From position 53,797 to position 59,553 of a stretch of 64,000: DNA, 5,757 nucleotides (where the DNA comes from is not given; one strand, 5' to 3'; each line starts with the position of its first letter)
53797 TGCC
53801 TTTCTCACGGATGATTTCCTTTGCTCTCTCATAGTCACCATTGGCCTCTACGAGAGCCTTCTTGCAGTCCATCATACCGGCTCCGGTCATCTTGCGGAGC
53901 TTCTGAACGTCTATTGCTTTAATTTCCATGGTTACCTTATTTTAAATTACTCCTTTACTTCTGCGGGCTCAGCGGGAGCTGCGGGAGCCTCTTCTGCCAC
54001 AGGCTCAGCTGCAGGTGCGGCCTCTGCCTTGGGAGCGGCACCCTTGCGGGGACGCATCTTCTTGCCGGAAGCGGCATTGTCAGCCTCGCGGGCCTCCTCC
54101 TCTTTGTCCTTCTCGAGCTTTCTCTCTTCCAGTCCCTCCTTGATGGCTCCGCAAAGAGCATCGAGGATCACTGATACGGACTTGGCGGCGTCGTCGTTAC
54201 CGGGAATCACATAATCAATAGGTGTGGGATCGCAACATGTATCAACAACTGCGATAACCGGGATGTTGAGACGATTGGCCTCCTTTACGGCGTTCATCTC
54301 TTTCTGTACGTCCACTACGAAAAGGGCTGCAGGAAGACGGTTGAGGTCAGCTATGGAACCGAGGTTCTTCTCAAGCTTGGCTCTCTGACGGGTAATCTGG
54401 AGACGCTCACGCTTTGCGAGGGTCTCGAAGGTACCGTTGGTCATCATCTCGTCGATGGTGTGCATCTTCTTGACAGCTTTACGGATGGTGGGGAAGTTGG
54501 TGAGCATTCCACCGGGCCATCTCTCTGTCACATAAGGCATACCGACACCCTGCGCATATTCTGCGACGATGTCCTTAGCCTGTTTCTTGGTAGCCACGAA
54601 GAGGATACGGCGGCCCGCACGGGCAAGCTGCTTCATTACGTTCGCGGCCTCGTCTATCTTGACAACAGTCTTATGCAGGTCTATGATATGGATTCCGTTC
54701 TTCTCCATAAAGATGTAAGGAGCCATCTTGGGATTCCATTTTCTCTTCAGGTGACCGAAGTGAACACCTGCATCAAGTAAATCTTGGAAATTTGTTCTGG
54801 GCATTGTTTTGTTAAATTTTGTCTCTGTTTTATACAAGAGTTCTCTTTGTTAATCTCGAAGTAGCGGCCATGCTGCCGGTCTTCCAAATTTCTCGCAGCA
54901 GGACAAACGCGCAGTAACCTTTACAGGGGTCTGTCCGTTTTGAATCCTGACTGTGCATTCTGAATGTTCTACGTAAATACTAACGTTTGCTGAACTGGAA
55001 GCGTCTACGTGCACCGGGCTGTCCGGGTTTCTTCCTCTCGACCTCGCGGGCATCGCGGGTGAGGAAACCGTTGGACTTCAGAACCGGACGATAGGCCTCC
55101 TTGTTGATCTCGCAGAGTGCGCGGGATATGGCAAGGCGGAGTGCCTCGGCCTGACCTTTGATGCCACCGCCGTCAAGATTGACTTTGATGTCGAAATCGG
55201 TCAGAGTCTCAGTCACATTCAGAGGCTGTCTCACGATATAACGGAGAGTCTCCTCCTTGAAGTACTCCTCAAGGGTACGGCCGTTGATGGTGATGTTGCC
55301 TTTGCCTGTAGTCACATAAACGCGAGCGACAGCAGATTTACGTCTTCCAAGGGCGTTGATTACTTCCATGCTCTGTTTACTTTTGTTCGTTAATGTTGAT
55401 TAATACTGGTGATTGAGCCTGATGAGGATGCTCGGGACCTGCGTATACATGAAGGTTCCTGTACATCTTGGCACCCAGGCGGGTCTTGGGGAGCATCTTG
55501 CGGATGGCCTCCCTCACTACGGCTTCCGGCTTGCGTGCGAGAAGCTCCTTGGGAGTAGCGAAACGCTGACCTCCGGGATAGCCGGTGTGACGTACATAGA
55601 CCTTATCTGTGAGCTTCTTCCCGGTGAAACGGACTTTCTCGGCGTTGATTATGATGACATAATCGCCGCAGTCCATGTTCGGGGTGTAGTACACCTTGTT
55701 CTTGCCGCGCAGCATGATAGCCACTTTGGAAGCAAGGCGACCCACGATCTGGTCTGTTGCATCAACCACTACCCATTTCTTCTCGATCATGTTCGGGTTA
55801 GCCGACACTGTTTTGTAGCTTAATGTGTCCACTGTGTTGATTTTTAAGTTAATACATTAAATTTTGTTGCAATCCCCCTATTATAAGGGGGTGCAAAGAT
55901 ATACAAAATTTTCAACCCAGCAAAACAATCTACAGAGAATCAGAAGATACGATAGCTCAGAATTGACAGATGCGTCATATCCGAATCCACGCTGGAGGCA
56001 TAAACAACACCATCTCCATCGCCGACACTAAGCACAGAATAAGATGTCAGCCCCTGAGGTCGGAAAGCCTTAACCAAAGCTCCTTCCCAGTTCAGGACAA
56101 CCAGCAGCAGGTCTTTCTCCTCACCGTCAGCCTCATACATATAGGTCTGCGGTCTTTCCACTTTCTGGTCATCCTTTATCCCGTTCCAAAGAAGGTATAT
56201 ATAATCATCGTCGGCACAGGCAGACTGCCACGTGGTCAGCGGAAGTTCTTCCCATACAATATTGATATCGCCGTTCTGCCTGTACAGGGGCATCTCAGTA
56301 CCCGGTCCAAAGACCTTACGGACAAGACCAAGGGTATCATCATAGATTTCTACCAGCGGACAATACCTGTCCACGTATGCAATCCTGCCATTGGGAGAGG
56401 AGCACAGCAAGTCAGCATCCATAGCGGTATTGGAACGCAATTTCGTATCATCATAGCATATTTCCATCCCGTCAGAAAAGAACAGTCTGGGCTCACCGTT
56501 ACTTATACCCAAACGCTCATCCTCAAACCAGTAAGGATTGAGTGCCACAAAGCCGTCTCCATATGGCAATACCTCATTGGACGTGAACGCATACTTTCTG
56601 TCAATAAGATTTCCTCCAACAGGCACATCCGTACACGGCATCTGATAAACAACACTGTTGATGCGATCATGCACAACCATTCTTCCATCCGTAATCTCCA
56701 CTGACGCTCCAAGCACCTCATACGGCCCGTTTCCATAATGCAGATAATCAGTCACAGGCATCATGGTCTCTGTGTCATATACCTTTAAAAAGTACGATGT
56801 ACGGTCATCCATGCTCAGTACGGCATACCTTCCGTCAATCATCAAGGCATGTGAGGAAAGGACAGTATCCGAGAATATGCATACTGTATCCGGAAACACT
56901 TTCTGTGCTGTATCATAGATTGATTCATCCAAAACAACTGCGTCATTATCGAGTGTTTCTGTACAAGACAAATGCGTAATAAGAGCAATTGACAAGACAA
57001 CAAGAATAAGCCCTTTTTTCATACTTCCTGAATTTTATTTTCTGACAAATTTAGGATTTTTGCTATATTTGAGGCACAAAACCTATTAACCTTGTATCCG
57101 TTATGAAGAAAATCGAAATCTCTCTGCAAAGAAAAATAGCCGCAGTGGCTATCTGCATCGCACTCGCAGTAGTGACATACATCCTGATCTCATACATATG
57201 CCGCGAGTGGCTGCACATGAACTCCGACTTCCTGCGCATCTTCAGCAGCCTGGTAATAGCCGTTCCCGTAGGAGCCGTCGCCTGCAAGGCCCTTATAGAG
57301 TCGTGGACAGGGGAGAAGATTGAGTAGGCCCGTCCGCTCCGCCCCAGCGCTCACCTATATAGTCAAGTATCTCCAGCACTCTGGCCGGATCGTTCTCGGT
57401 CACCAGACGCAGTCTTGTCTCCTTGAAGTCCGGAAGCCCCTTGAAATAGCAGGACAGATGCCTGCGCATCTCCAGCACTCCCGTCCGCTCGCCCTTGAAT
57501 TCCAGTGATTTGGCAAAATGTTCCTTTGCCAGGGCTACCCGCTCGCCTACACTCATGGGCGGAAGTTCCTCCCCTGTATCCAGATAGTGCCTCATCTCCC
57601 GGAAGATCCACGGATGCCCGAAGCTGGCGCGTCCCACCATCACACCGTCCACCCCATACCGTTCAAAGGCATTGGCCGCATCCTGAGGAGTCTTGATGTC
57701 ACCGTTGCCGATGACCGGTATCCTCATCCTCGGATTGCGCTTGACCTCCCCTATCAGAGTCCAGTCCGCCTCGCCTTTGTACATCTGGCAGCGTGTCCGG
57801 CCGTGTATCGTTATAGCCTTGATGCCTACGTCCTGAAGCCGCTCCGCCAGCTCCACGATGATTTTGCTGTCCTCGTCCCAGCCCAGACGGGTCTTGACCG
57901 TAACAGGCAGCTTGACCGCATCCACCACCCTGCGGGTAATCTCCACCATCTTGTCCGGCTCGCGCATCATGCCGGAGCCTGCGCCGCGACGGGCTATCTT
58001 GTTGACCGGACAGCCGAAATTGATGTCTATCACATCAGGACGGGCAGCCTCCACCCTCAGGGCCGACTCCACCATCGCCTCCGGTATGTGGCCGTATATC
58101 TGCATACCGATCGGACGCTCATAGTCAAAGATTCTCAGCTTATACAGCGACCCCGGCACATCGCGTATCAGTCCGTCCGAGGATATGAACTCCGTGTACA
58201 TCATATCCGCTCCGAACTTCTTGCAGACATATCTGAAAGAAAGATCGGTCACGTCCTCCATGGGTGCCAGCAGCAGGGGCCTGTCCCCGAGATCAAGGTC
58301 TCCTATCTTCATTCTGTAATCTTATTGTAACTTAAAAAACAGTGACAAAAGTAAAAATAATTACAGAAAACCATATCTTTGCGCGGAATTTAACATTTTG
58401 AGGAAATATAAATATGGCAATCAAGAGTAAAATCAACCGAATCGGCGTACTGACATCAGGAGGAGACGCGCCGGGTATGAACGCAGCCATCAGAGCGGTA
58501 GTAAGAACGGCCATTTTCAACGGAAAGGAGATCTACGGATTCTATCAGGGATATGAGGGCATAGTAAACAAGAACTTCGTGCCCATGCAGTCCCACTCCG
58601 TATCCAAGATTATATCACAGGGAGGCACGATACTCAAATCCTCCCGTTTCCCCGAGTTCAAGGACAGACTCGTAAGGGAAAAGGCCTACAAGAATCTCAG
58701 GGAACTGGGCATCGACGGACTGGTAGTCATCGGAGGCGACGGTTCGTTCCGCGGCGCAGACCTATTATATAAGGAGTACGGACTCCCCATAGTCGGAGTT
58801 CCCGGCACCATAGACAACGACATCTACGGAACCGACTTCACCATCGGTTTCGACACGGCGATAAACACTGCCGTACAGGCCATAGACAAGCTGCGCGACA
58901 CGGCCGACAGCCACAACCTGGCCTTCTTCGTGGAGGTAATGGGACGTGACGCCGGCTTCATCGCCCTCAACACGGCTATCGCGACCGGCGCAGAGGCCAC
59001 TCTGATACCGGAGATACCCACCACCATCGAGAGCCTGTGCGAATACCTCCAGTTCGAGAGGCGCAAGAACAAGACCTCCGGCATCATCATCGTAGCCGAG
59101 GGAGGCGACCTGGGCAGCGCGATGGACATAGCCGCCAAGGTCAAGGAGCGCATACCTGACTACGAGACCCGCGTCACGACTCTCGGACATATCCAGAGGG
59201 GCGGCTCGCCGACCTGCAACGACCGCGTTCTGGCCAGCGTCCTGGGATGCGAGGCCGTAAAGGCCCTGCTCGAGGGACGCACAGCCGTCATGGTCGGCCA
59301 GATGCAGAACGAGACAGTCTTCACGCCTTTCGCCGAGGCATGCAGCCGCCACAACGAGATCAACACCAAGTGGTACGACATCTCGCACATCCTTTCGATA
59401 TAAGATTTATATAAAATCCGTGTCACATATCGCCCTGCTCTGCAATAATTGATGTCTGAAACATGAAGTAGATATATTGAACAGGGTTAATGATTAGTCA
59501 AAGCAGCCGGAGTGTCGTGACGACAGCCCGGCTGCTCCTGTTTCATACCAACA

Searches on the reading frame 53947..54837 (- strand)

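Call 35: search_protein_families(library=pfam, proteins=[window:53947-54837:-], max_evalue=0.00001)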
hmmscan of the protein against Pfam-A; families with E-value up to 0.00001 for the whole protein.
window:53947-54837:- (296 aa): 1 family
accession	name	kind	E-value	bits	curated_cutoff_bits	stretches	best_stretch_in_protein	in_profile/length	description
PF00318.25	Ribosomal_S2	-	6e-92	307.2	26.1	1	20-235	1-216/216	Ribosomal protein S2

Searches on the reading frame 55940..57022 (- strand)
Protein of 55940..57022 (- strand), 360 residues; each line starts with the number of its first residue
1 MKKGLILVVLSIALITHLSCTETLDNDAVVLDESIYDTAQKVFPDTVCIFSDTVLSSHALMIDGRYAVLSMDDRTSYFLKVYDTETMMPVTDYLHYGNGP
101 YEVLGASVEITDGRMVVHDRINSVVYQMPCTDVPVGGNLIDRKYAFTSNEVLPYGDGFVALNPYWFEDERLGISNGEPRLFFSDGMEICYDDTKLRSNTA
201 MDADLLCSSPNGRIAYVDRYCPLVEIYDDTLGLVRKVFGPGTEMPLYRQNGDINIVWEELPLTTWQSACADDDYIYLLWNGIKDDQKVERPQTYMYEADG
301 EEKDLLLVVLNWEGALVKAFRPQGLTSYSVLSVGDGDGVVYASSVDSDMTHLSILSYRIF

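Call 35: search_protein_families(library=pfam, proteins=[window:55940-57022:-], max_evalue=0.00001)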
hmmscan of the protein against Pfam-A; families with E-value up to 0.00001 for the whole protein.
window:55940-57022:- (360 aa): 1 family
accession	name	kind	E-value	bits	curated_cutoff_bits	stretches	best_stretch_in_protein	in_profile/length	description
PF15869.11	TolB_like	-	6.4e-07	29.4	29.2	1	68-322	31-284/296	TolB-like 6-blade propeller-like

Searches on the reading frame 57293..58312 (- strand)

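Call 9: search_protein_families(library=pfam, proteins=[window:57293-58312:-], max_evalue=0.01)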
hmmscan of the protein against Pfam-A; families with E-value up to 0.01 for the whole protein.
window:57293-58312:- (339 aa): 6 families
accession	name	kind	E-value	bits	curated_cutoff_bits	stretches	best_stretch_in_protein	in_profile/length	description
PF01207.24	Dus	-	1.6e-87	293.9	20.4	1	14-307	1-293/311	Dihydrouridine synthase (Dus)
PF01180.27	DHO_dh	-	0.00056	19.6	27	0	185-242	228-285/291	Dihydroorotate dehydrogenase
PF13714.12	PEP_mutase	-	0.00076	19.6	31.5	1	118-192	53-130/240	Phosphoenolpyruvate phosphomutase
PF04131.20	NanE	-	0.00093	18.9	27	1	166-229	117-175/192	Putative N-acetylmannosamine-6-phosphate epimerase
PF00977.27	His_biosynth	-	0.0013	18.7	23.6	1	138-231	134-223/228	Histidine biosynthesis protein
PF05690.20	ThiG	-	0.0051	16.6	23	0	155-228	136-205/247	Thiazole biosynthesis protein ThiG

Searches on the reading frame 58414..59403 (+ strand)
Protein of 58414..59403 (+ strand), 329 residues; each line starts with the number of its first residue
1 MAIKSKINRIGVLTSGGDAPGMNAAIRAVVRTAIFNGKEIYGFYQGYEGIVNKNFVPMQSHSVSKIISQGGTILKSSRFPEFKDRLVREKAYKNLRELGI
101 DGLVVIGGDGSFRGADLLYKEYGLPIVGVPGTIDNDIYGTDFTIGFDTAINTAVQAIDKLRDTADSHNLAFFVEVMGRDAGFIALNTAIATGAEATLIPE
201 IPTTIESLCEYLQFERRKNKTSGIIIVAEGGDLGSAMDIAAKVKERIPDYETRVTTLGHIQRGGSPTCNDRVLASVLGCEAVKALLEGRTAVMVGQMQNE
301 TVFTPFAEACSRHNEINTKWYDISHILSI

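Call 9: search_protein_families(library=pfam, proteins=[window:58414-59403:+], max_evalue=0.01)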
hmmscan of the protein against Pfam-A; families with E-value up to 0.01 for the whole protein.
window:58414-59403:+ (329 aa): 2 families
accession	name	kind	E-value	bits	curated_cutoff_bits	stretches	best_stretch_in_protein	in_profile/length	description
PF00365.25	PFK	-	2.5e-112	375.2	30.9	1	9-285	1-277/277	Phosphofructokinase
PF01513.26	NAD_kinase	-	7.4e-06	26.7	25.5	1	89-130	62-103/130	ATP-NAD kinase N-terminal domain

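Call 36: find_encoding_contigs(protein=window:58414-59403:+, flank=7000, max_places=10)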
Protein window:58414-59403:+ (329 aa): 22 contigs read that carry it; 10 places shown.
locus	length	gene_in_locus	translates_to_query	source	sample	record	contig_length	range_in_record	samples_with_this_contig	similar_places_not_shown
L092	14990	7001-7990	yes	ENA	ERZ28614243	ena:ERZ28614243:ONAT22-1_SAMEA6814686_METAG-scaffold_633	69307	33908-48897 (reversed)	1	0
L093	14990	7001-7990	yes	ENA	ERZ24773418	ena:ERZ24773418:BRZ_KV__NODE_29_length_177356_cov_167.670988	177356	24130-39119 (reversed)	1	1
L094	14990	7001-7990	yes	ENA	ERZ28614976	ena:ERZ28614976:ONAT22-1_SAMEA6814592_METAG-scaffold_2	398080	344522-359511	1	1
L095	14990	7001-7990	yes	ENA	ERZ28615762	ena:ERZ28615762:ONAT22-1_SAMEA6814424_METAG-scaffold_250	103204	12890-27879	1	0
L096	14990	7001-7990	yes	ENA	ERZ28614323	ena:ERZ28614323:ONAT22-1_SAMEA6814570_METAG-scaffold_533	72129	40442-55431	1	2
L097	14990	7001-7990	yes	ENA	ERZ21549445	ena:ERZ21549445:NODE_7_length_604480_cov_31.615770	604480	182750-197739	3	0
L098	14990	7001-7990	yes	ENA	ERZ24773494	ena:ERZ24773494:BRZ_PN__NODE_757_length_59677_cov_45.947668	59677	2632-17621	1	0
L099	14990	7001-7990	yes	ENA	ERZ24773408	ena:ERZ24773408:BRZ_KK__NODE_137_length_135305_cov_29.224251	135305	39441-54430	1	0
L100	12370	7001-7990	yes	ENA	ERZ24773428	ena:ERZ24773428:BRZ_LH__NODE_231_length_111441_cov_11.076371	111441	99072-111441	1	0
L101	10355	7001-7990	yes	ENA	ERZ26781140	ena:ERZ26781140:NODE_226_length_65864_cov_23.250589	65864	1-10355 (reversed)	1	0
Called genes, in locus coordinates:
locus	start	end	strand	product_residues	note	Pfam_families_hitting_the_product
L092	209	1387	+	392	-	PF17170:DUF5128 (weak)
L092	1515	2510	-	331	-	PF25025:EF-Ts_N (faint), PF00889:EF_TS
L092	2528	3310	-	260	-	PF00318:Ribosomal_S2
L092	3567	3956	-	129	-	PF00380:Ribosomal_S9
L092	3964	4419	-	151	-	PF00572:Ribosomal_L13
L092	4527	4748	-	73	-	-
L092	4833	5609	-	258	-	-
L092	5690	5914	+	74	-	-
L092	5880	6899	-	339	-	PF01207:Dus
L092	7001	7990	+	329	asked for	PF00365:PFK, PF01513:NAD_kinase (faint)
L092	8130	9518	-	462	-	PF13173:AAA_14, PF13635:DUF4143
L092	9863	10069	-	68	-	-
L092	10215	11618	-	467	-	PF05195:AMP_N, PF00557:Peptidase_M24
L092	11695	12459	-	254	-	PF13489:Methyltransf_23, PF02353:CMAS, PF13847:Methyltransf_31, PF08241:Methyltransf_11, PF08242:Methyltransf_12, PF13649:Methyltransf_25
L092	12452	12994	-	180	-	PF00881:Nitroreductase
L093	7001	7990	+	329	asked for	PF00365:PFK, PF01513:NAD_kinase (faint)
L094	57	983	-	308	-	-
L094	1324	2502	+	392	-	PF17170:DUF5128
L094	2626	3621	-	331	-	PF25025:EF-Ts_N (faint), PF00889:EF_TS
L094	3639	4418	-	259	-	PF00318:Ribosomal_S2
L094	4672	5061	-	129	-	PF00380:Ribosomal_S9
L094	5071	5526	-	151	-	PF00572:Ribosomal_L13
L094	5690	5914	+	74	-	-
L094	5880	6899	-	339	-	PF01207:Dus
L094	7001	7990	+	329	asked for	PF00365:PFK, PF01513:NAD_kinase (faint)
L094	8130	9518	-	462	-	PF13173:AAA_14, PF13635:DUF4143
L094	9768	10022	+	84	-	PF20482:DUF6722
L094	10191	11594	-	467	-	PF05195:AMP_N, PF00557:Peptidase_M24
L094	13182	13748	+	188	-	PF08378:NERD, PF02021:UPF0102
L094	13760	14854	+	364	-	PF00483:NTP_transferase, PF22640:ManC_GMP_beta-helix (weak)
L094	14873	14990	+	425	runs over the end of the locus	PF02274:ADI, PF19420:DDAH_eukar (faint)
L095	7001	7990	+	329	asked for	PF00365:PFK, PF01513:NAD_kinase (faint)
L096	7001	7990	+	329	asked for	PF00365:PFK, PF01513:NAD_kinase (faint)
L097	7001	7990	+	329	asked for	PF00365:PFK, PF01513:NAD_kinase (faint)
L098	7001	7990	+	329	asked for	PF00365:PFK, PF01513:NAD_kinase (faint)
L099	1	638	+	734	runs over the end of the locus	-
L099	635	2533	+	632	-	-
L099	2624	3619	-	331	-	PF25025:EF-Ts_N (faint), PF00889:EF_TS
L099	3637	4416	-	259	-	PF00318:Ribosomal_S2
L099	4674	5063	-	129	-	PF00380:Ribosomal_S9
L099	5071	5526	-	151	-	PF00572:Ribosomal_L13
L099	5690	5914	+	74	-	-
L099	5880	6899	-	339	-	PF01207:Dus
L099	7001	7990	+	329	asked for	PF00365:PFK, PF01513:NAD_kinase (faint)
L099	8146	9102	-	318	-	-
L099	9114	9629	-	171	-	-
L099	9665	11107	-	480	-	PF00656:Peptidase_C14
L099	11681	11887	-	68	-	-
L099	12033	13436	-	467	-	PF05195:AMP_N, PF00557:Peptidase_M24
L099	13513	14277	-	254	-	PF13489:Methyltransf_23, PF02353:CMAS, PF13847:Methyltransf_31, PF08241:Methyltransf_11, PF08242:Methyltransf_12, PF13649:Methyltransf_25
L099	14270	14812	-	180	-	PF00881:Nitroreductase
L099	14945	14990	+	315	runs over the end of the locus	-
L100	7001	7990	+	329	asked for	PF00365:PFK, PF01513:NAD_kinase (faint)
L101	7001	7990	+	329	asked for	PF00365:PFK, PF01513:NAD_kinase (faint)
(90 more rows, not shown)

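Call 49: find_related_loci(query=window:58414-59403:+, collection=genome_contigs, flank=6000)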
Query window:58414-59403:+ (329 aa) in genome_contigs; peptide patterns used: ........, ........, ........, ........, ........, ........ (x = any residue, [..] = any of these).
599 stretches matched a pattern (row limit reached: there are more); 584 encode a relative of the query (tblastn E <= 1e-3); the best 80 are kept; 80 distinct loci.
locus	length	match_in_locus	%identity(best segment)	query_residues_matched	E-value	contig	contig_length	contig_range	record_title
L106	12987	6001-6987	100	1-329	0e+0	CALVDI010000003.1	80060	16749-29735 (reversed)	MAG: uncultured Bacteroidales bacterium isolate BRZ_BB__bin35 genome assembly, contig: BRZ_BB__NODE_345_length_80060_cov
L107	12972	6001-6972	77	6-329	3e-171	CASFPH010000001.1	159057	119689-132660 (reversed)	uncultured Bacteroidales bacterium isolate B1_L1_359359_idba_bin.97 genome assembly, contig: B1_L1_359359_idba_bin.97.fa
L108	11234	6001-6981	73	3-329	2e-165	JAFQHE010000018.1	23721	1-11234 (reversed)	MAG: Bacteroidales bacterium isolate RGIG1816 Goat_Cecum-5__c175305, whole genome shotgun sequence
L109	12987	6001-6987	73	1-329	2e-165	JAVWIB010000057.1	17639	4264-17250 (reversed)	MAG: Bacteroidales bacterium isolate CGS1Y2-bin48 NODE_2671_length_17639_cov_5.671520, whole genome shotgun sequence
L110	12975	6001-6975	73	5-329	4e-165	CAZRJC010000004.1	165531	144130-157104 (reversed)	MAG TPA_asm: uncultured Muribaculaceae bacterium isolate SRP192927_co6_448 genome assembly, contig: NODE_39_length_16553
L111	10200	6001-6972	73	6-329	3e-164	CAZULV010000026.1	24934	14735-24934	MAG TPA_asm: uncultured Muribaculaceae bacterium isolate SRP313737_co1_158 genome assembly, contig: NODE_3126_length_249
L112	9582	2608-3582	73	1-325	3e-164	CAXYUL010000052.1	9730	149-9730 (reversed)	MAG: uncultured Bacteroidales bacterium isolate ERR13598981_concoct_74 genome assembly, contig: ERZ24879088.1077, whole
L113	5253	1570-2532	72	5-325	3e-162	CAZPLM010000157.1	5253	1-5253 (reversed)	MAG TPA_asm: uncultured Muribaculaceae bacterium isolate SRP192927_co5_857 genome assembly, contig: NODE_34456_length_52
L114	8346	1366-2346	72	3-329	2e-159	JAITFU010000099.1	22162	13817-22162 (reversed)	MAG: Prevotellaceae bacterium isolate Pal332_bin18 k119_147656, whole genome shotgun sequence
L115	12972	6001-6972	71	6-329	3e-159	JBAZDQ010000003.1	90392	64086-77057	MAG: Bacteroidales bacterium isolate SO_2017_LW3_103 NODE_478_length_90392_cov_6.261862_LW162_2017, whole genome shotgun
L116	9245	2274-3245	71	6-329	5e-159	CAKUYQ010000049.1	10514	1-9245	MAG: uncultured Bacteroidales bacterium isolate REFINED_METABAT215_TOP10_CONTIGS_1500_ASSEMBLY_K77_MERGED__Hadza_PheChl_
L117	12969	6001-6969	71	7-329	2e-158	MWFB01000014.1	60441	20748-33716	MAG: Bacteroidetes bacterium ADurb.Bin013 BWX52_contig000014, whole genome shotgun sequence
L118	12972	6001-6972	71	6-329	5e-158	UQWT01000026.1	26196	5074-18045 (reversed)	uncultured Bacteroidales bacterium isolate UMGS715 genome assembly, contig: NODE_1132_length_26196_cov_63.429955, whole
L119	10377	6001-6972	72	6-329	3e-157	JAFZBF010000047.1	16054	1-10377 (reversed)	MAG: Bacteroidales bacterium isolate RGIG7608 Water_buffalos_Omasum-5__c1254079, whole genome shotgun sequence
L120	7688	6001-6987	71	1-329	2e-156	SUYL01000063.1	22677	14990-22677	MAG: Bacteroidales bacterium isolate SIG149 k141_765473, whole genome shotgun sequence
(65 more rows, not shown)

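Call 52: search_protein_families(library=pfam, proteins=[L099:8146-9102:-, L099:9114-9629:-, L099:9665-11107:-, L094:9768-10022:+], max_evalue=0.01)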
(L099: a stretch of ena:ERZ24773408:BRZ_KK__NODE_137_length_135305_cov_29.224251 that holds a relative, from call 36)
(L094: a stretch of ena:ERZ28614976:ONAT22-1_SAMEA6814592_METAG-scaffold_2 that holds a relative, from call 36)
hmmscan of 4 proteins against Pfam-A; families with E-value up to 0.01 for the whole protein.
L099:8146-9102:- (318 aa): 2 families
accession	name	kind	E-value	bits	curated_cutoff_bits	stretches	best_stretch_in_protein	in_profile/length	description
PF03923.18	Lipoprotein_16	-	3.3e-05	24.1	25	1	47-185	11-147/159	Uncharacterized lipoprotein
PF08139.17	LPAM_1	-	0.0093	16.8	20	0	5-20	3-18/18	Prokaryotic membrane lipoprotein lipid attachment site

L099:9114-9629:- (171 aa): 1 family
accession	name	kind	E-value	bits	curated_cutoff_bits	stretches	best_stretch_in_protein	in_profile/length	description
PF20205.3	DUF6567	-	0.002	18.4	27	1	1-61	1-59/123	Family of unknown function (DUF6567)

L099:9665-11107:- (480 aa): 1 family
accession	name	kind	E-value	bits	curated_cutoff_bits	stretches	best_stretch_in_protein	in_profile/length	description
PF00656.27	Peptidase_C14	-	2.7e-15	57.1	21.4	1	240-466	3-225/233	Caspase domain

L094:9768-10022:+ (84 aa): 1 family
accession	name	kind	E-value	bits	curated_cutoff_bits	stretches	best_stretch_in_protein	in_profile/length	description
PF20482.3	DUF6722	-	6.8e-06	26.7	27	1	28-74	1-42/49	Family of unknown function (DUF6722)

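Call 53: search_protein_families(library=padloc, proteins=[L099:8146-9102:-, L099:9114-9629:-, L099:9665-11107:-, L094:9768-10022:+], max_evalue=0.01)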
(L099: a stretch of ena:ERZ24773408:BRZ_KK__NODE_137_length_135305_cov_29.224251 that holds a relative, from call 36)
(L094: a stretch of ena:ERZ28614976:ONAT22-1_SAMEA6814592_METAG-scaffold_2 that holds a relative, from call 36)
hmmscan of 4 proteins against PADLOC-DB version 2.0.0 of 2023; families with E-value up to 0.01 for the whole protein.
L099:8146-9102:- (318 aa): 0 families

L099:9114-9629:- (171 aa): 0 families

L099:9665-11107:- (480 aa): 1 family
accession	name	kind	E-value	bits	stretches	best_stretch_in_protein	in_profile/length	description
PDLC02987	caspase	-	7.7e-10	36.6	1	240-445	4-167/453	-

L094:9768-10022:+ (84 aa): 0 families
